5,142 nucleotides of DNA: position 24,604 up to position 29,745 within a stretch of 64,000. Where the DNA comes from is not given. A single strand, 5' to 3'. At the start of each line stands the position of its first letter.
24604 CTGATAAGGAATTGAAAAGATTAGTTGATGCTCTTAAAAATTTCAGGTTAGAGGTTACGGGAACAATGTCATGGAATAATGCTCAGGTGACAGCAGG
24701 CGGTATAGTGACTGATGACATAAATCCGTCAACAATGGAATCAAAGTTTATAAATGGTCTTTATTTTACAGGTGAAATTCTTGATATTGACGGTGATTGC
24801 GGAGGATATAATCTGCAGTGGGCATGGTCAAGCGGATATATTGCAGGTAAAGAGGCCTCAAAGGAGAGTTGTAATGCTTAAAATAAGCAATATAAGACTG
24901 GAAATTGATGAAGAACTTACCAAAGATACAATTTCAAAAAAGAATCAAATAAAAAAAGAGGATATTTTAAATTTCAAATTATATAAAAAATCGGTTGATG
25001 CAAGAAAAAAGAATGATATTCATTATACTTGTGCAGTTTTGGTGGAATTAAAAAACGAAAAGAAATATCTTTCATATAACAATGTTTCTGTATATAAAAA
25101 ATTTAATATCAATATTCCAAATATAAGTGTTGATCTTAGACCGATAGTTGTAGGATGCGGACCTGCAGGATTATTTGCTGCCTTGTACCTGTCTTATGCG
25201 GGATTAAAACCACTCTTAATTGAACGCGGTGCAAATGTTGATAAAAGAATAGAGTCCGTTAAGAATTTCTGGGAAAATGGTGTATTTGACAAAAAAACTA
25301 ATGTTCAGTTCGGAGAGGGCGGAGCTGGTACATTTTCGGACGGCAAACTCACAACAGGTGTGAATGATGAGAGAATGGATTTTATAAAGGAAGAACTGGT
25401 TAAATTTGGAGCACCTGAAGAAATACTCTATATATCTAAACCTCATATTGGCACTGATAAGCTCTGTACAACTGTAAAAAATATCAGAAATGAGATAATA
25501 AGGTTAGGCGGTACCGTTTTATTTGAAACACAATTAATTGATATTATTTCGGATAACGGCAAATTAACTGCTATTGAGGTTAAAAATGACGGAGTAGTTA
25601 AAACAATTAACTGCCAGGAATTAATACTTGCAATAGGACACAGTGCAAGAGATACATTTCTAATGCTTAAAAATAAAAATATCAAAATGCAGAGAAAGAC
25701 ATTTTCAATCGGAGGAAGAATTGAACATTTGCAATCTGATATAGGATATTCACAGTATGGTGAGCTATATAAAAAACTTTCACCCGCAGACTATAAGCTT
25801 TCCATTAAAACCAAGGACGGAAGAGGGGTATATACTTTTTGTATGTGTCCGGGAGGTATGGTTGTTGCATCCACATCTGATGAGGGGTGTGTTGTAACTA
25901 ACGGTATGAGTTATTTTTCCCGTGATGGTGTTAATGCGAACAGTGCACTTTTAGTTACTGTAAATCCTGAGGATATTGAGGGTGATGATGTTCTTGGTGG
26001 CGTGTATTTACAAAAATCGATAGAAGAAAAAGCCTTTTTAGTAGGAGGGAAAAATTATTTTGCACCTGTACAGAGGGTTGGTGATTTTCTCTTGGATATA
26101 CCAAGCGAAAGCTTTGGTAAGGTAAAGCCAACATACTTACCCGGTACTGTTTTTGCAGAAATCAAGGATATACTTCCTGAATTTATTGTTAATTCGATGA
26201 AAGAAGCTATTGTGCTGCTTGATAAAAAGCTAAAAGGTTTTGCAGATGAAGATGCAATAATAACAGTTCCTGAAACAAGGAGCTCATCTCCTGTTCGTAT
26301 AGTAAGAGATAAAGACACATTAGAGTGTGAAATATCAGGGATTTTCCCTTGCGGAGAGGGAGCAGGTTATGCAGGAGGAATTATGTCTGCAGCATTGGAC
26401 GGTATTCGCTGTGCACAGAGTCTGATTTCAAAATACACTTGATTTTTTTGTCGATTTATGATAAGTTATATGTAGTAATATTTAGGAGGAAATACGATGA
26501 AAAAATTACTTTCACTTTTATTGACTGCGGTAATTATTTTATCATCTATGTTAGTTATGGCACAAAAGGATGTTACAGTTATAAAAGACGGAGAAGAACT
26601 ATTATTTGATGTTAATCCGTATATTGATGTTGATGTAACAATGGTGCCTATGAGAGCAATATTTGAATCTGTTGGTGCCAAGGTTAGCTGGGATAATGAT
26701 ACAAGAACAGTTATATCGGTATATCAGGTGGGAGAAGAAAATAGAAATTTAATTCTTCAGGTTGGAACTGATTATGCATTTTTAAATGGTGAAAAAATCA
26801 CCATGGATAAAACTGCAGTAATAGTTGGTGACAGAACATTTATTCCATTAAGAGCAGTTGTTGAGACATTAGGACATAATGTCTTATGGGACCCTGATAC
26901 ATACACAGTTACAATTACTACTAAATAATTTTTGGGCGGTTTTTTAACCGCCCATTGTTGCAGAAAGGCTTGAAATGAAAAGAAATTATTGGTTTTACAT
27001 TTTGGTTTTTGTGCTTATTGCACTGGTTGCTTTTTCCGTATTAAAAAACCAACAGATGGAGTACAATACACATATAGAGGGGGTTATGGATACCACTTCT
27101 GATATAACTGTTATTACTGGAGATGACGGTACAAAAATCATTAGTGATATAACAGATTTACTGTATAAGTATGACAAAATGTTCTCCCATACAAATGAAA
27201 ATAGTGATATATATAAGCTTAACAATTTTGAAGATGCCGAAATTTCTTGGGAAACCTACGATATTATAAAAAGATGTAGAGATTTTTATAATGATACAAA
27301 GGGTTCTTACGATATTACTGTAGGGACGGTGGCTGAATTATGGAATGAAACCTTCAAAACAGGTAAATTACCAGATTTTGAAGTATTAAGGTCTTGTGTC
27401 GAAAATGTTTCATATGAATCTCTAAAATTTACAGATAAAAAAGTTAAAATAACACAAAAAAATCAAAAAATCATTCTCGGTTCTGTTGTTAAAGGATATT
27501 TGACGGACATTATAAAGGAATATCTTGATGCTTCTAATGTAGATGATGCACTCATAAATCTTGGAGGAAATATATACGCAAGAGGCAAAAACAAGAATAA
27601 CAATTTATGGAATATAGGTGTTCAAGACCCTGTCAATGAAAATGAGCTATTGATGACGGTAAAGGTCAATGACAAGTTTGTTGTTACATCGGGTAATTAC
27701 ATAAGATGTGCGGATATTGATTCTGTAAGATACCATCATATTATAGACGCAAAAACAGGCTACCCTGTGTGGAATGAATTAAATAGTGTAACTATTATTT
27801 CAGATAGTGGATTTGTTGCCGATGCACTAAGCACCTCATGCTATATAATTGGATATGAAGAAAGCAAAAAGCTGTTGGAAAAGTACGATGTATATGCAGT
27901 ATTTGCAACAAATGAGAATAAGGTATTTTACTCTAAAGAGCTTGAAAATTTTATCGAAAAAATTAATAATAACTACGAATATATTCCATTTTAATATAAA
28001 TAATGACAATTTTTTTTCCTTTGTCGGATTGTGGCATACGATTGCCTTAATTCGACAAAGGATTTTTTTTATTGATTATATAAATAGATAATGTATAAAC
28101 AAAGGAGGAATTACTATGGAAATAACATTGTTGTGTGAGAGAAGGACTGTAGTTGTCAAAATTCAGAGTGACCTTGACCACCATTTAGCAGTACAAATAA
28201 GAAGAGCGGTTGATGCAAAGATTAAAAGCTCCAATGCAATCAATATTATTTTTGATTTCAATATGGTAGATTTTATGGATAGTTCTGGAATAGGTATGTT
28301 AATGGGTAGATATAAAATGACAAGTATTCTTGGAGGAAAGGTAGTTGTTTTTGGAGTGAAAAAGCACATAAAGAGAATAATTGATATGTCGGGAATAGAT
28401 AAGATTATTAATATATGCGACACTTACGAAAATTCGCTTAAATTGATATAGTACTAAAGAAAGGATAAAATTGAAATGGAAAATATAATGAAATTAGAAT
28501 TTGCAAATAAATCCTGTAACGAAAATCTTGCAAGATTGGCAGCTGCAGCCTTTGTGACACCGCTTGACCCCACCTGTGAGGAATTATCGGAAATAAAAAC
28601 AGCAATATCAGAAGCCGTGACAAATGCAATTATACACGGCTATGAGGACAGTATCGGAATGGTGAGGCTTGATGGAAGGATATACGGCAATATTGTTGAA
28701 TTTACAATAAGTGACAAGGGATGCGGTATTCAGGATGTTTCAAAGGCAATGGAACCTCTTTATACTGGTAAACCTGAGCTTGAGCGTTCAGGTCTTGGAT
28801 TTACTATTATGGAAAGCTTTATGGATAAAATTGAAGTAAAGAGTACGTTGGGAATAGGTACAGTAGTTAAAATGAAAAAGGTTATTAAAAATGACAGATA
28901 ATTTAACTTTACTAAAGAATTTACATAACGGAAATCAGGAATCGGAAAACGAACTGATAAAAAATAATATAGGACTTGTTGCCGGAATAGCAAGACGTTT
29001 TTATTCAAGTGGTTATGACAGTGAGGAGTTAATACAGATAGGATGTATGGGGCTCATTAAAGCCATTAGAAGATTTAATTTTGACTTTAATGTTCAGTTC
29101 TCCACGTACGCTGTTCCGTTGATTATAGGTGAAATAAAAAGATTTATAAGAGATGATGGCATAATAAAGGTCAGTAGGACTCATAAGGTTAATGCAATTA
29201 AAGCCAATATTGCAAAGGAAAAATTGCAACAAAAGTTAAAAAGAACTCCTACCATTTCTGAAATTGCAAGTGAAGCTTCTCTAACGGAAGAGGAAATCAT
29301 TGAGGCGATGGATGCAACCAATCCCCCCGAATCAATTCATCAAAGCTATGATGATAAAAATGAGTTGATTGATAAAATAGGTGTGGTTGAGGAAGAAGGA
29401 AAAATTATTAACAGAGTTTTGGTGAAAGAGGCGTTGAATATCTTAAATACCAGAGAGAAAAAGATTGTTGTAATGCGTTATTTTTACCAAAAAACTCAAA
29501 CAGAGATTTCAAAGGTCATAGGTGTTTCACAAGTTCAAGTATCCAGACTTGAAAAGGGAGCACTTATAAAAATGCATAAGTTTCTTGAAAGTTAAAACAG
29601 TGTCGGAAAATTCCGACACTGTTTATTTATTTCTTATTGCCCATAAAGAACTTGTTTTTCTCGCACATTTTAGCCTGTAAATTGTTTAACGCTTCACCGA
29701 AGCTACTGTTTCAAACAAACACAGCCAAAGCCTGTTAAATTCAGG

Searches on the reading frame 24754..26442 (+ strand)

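Call 17: search_protein_families(library=pfam, proteins=[window:24754-26442:+])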
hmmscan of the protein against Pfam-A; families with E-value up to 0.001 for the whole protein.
window:24754-26442:+ (562 aa): 7 families
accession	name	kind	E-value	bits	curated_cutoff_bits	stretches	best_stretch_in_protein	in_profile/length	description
PF21688.3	FAD-depend_C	-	1e-70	238.4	27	1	317-510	2-197/197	FAD-dependent protein, C-terminal domain-like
PF01266.30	DAO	-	3.2e-07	30.6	27.9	0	131-159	3-31/353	FAD dependent oxidoreductase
PF07992.20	Pyr_redox_2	-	6.2e-07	29.6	26.1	1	131-301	4-114/291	Pyridine nucleotide-disulphide oxidoreductase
PF03486.20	HI0933_like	-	2.1e-06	27.8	50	1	131-297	4-165/244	HI0933-like protein Rossmann domain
PF13450.12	NAD_binding_8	-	0.00037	21.1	21.9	0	132-169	1-38/68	NAD(P)-binding Rossmann-like domain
PF00890.30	FAD_binding_2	-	0.00049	19.8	20.4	0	131-161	3-33/414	FAD binding domain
PF01494.25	FAD_binding_3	-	0.00058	19.6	22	0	131-160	5-34/349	FAD binding domain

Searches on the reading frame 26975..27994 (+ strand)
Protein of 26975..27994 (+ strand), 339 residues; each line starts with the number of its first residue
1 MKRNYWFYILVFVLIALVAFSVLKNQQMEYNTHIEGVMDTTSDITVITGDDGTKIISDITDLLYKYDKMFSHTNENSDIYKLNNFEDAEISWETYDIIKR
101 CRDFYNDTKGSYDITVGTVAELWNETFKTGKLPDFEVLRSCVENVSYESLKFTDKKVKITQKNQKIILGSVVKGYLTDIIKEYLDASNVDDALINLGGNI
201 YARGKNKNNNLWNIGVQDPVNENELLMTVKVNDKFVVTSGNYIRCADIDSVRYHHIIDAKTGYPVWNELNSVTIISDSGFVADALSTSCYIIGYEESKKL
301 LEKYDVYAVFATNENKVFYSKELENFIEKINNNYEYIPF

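Call 17: search_protein_families(library=pfam, proteins=[window:26975-27994:+])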
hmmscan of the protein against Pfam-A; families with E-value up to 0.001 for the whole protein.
window:26975-27994:+ (339 aa): 1 family
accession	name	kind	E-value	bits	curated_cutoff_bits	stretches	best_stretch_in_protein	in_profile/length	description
PF02424.20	ApbE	-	8.1e-71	239.1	25.6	1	38-309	1-265/266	ApbE family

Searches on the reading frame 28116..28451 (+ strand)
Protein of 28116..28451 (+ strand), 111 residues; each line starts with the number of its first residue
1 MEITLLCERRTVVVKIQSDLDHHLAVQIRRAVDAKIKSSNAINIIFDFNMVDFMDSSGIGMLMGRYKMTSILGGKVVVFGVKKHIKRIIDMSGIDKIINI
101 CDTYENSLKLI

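Call 17: search_protein_families(library=pfam, proteins=[window:28116-28451:+])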
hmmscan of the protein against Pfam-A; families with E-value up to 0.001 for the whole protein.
window:28116-28451:+ (111 aa): 2 families
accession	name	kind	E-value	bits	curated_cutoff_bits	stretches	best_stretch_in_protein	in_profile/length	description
PF01740.26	STAS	-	7.9e-20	71.1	22.6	1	8-105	7-104/106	STAS domain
PF13466.11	STAS_2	-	5.2e-05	23.8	29.2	1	14-95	1-80/80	STAS domain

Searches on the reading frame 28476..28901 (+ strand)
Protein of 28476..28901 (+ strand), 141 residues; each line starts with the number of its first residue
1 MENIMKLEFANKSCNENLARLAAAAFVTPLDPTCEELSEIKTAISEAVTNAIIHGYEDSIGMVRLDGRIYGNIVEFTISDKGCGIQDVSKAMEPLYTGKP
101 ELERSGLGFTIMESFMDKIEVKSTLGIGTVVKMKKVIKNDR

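Call 17: search_protein_families(library=pfam, proteins=[window:28476-28901:+])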
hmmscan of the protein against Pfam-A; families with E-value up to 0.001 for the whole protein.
window:28476-28901:+ (141 aa): 2 families
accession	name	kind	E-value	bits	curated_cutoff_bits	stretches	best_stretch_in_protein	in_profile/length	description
PF13581.12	HATPase_c_2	-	2.8e-19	69.8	27.4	1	18-135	10-127/127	Histidine kinase-like ATPase domain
PF02518.31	HATPase_c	-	2.7e-12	47.5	26.4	1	39-133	5-105/111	Histidine kinase-, DNA gyrase B-, and HSP90-like ATPase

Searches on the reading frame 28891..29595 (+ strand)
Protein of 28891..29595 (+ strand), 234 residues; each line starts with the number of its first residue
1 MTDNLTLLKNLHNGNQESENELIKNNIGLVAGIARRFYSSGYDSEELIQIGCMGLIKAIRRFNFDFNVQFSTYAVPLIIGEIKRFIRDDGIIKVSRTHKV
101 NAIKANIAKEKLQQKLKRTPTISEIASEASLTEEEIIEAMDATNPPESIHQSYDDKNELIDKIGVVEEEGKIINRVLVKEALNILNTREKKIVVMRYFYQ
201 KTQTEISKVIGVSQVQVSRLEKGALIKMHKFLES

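Call 17: search_protein_families(library=pfam, proteins=[window:28891-29595:+])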
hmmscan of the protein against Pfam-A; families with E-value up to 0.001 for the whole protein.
window:28891-29595:+ (234 aa): 5 families
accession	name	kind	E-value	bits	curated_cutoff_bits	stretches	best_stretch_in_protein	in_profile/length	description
PF04542.20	Sigma70_r2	-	3.4e-16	59.2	24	1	22-89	1-68/71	Sigma-70 region 2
PF04545.22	Sigma70_r4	-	2.5e-12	46.6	24.1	1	181-228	1-48/50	Sigma-70, region 4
PF04539.22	Sigma70_r3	-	6.7e-10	39.4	25.3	1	105-152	6-53/78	Sigma-70 region 3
PF08281.18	Sigma70_r4_2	-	1.1e-06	28.6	25.7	1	177-217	3-43/54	Sigma-70, region 4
PF01381.28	HTH_3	-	0.00061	20.2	23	0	202-223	11-32/55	Helix-turn-helix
